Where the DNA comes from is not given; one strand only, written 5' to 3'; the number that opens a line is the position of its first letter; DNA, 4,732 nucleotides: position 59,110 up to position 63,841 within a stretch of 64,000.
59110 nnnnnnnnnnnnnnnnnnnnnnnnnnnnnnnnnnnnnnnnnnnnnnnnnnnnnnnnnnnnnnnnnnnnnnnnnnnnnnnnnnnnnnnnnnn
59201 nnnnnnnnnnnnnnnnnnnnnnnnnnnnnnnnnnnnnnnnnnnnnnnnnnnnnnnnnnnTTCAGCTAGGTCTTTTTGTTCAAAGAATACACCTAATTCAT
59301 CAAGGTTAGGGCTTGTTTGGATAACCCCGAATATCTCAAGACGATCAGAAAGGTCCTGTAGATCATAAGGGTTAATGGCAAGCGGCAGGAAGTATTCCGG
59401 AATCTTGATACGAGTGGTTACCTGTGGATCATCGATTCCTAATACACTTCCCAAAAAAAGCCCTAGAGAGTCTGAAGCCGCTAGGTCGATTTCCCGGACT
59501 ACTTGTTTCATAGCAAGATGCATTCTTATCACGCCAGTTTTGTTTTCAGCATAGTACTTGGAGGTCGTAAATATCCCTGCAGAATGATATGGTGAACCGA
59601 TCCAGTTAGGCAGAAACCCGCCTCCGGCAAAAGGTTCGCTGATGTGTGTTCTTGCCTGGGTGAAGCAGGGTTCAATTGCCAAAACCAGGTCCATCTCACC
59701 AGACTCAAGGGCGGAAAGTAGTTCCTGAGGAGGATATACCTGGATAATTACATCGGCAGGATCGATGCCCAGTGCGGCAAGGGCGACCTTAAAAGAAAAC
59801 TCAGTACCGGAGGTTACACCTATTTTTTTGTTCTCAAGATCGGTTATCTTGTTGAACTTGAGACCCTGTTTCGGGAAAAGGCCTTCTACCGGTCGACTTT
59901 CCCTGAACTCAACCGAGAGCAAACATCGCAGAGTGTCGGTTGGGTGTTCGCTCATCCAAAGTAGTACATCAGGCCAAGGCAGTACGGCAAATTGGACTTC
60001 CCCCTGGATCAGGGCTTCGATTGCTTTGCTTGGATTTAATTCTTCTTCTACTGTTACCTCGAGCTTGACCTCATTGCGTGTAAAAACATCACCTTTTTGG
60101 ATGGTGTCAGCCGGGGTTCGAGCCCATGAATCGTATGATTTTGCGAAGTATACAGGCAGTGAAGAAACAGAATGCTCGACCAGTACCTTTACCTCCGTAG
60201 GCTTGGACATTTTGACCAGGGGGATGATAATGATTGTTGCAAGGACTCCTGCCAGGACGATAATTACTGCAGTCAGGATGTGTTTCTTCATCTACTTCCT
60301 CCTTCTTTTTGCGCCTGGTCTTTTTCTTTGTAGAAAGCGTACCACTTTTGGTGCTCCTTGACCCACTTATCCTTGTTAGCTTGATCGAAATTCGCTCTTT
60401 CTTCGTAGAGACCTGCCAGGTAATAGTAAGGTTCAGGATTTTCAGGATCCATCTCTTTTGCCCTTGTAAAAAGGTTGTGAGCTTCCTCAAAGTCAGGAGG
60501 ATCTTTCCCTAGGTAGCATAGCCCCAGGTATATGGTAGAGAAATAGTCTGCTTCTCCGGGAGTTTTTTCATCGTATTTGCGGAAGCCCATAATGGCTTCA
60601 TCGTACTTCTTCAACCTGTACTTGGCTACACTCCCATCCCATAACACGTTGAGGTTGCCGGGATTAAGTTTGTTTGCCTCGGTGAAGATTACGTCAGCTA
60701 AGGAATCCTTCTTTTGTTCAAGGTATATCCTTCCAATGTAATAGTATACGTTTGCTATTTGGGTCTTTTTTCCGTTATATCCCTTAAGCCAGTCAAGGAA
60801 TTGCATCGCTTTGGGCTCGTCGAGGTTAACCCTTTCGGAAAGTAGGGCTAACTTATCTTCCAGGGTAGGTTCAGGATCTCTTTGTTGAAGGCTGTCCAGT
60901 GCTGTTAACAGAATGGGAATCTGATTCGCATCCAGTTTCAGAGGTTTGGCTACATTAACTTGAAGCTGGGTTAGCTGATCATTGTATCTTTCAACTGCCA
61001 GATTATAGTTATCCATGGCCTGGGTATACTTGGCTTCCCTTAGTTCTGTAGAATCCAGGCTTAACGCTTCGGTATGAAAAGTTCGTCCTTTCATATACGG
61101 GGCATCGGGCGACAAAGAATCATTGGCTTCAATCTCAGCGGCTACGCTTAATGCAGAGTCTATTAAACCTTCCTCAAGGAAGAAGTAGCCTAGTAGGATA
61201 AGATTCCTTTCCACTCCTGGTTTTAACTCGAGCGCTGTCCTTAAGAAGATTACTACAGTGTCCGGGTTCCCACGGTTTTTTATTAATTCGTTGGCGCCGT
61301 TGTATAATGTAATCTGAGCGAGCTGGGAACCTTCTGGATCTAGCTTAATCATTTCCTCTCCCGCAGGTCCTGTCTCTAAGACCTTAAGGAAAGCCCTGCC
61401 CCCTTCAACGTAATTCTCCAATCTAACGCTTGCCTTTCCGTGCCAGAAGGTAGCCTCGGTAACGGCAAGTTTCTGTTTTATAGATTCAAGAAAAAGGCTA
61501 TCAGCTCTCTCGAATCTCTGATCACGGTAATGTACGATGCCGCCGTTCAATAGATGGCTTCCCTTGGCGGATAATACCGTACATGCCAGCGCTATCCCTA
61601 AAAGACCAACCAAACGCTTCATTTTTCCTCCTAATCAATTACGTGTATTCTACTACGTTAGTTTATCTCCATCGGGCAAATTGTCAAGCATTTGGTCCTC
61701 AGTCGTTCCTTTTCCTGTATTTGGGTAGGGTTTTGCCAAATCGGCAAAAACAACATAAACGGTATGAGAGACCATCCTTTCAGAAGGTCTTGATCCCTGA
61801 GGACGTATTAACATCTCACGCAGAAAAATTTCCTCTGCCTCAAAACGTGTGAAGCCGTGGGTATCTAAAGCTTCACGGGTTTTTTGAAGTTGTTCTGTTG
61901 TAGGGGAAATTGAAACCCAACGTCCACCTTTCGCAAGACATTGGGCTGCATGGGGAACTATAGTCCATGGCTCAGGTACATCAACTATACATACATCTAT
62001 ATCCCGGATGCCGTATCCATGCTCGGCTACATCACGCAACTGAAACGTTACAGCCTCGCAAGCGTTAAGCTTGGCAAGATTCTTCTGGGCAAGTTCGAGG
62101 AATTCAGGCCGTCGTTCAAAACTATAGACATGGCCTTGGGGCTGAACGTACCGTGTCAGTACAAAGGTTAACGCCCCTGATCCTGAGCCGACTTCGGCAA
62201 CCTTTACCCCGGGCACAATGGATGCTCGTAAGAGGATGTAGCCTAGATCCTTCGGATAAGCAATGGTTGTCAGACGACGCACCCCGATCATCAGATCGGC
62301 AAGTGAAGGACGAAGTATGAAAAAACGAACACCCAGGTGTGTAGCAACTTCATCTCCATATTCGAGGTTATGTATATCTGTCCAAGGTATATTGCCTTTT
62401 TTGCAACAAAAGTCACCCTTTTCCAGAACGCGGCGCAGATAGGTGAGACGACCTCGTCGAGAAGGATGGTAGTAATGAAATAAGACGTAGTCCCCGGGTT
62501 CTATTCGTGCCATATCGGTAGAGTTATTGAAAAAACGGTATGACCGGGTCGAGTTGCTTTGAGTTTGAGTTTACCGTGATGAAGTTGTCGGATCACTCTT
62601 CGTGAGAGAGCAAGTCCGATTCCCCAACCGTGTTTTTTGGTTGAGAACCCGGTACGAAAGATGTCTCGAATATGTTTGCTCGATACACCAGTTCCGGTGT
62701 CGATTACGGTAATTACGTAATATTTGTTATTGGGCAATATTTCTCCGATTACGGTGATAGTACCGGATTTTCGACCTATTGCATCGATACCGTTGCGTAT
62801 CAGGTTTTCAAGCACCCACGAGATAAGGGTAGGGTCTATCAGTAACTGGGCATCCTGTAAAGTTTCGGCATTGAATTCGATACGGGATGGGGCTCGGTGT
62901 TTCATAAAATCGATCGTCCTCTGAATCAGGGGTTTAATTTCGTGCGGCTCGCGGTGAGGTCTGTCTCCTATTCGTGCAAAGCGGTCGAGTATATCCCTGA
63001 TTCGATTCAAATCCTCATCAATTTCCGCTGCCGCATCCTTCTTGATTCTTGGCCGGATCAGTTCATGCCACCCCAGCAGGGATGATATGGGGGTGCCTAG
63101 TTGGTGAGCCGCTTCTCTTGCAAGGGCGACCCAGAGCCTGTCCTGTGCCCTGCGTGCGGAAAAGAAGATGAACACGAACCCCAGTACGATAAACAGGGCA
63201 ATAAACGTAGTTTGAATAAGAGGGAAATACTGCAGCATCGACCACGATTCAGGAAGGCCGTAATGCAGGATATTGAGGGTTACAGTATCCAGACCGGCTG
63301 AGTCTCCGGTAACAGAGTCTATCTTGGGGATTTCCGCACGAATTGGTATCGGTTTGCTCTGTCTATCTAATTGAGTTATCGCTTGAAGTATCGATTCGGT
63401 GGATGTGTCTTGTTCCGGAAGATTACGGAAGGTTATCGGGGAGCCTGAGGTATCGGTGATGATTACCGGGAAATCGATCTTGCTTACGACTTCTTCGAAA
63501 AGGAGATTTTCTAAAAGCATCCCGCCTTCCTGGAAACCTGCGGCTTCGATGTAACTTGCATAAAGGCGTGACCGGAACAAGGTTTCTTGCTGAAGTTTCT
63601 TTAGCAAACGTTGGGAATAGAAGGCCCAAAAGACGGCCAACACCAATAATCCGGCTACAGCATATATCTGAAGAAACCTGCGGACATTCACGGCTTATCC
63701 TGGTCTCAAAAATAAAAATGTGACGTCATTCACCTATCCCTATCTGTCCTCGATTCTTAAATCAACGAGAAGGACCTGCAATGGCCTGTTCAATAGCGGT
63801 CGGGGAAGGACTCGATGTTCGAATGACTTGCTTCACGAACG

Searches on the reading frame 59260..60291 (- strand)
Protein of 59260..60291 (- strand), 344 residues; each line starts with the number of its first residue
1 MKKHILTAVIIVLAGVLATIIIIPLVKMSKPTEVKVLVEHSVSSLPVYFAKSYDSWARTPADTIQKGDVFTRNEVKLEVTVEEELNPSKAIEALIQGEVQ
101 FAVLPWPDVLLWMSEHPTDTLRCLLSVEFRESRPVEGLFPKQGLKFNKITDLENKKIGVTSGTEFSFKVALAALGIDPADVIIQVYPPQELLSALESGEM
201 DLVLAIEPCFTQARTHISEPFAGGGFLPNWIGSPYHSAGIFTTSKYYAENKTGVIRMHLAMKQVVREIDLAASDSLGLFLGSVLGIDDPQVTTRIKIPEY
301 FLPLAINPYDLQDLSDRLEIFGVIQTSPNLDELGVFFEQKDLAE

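Call 32: search_protein_families(library=pfam, proteins=[window:59260-60291:-], max_evalue=0.01)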
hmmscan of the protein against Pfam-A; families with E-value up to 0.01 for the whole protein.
window:59260-60291:- (344 aa): 3 families
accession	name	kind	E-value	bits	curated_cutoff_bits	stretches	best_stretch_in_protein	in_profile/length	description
PF09084.16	NMT1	-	1.4e-11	45.2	20.5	1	77-263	21-204/216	NMT1/THI5 like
PF13379.11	NMT1_2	-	7e-06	26.5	24.7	1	153-212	122-185/252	NMT1-like family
PF16868.10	NMT1_3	-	0.0007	19.7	27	1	78-203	32-164/289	NMT1-like family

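Call 37: search_protein_families(library=ncbifam, proteins=[window:59260-60291:-], max_evalue=0.001)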
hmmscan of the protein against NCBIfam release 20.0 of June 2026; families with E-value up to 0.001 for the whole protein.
window:59260-60291:- (344 aa): 2 families
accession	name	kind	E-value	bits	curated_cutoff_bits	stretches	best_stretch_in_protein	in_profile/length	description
TIGR01728.1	SsuA_fam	subfamily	4.7e-08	32.6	163.5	1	136-216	85-167/290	aliphatic sulfonate ABC transporter substrate-binding protein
TIGR01729.1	taurine_ABC_bnd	equivalog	3.9e-05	23.2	304.25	1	135-213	81-161/300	taurine ABC transporter substrate-binding protein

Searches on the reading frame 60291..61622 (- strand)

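Call 32: search_protein_families(library=pfam, proteins=[window:60291-61622:-], max_evalue=0.01)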
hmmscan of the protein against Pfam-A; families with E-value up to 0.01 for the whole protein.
window:60291-61622:- (444 aa): 7 families
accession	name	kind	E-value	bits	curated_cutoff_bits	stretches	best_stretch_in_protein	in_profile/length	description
PF14559.12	TPR_19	-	7.4e-12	45.9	25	1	377-415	6-44/68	Tetratricopeptide repeat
PF07719.23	TPR_2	-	3e-08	33.6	27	0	290-323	1-34/34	Tetratricopeptide repeat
PF12895.13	ANAPC3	-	1.3e-07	32.2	27.2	0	291-348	25-80/82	Anaphase-promoting complex, cyclosome, subunit 3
PF13428.12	TPR_14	-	1.8e-07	31.6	23.5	0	377-403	16-42/44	Tetratricopeptide repeat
PF13432.12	TPR_16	-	2.6e-06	28.2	32.7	0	377-415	12-50/65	Tetratricopeptide repeat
PF13431.12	TPR_17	-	3.4e-06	27.3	24.4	1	384-415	1-32/34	Tetratricopeptide repeat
PF13424.12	TPR_12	-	0.00053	20.6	30.1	0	282-315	37-70/77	Tetratricopeptide repeat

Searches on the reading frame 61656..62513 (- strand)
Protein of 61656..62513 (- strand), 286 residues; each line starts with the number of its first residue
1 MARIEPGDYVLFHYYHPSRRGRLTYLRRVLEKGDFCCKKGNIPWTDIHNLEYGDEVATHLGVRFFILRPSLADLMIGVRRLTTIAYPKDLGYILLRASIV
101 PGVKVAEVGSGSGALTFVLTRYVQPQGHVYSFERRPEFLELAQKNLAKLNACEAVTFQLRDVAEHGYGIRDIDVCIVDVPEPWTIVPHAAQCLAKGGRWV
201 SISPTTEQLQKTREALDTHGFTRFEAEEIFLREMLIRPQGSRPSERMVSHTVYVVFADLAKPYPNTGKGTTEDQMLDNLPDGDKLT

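Call 32: search_protein_families(library=pfam, proteins=[window:61656-62513:-], max_evalue=0.01)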
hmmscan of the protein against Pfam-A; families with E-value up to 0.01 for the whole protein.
window:61656-62513:- (286 aa): 9 families
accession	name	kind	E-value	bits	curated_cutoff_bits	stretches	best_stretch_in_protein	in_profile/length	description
PF08704.16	GCD14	-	4.6e-33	115.3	26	1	80-237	19-180/247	tRNA methyltransferase complex GCD14 subunit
PF13847.12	Methyltransf_31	-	7e-12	45.7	27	1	101-210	3-120/145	Methyltransferase domain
PF01135.25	PCMT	-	1.2e-10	42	20.3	1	82-199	54-169/210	Protein-L-isoaspartate(D-aspartate) O-methyltransferase (PCMT)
PF13649.12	Methyltransf_25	-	1.5e-06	29.2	27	1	105-197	1-97/97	Methyltransferase domain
PF08241.18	Methyltransf_11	-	0.00023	22.2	21.2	1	107-198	2-92/95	Methyltransferase domain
PF05175.20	MTS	-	0.00086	19.4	23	1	103-199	33-136/170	Methyltransferase small domain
PF08242.18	Methyltransf_12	-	0.0011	20.1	30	1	107-174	2-68/98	Methyltransferase domain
PF13679.12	Methyltransf_32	-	0.0013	19.2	27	1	103-164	27-91/143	Methyltransferase domain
PF00398.26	RrnaAD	-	0.0015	18.1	24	1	93-147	22-73/263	Ribosomal RNA adenine dimethylase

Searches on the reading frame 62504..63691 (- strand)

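Call 45: search_protein_families(library=pfam, proteins=[window:62504-63691:-], max_evalue=0.00001)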
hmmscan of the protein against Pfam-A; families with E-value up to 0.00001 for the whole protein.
window:62504-63691:- (396 aa): 1 family
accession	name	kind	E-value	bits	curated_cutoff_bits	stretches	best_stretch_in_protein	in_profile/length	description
PF02518.31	HATPase_c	-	9.6e-17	61.9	26.4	1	286-393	2-109/111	Histidine kinase-, DNA gyrase B-, and HSP90-like ATPase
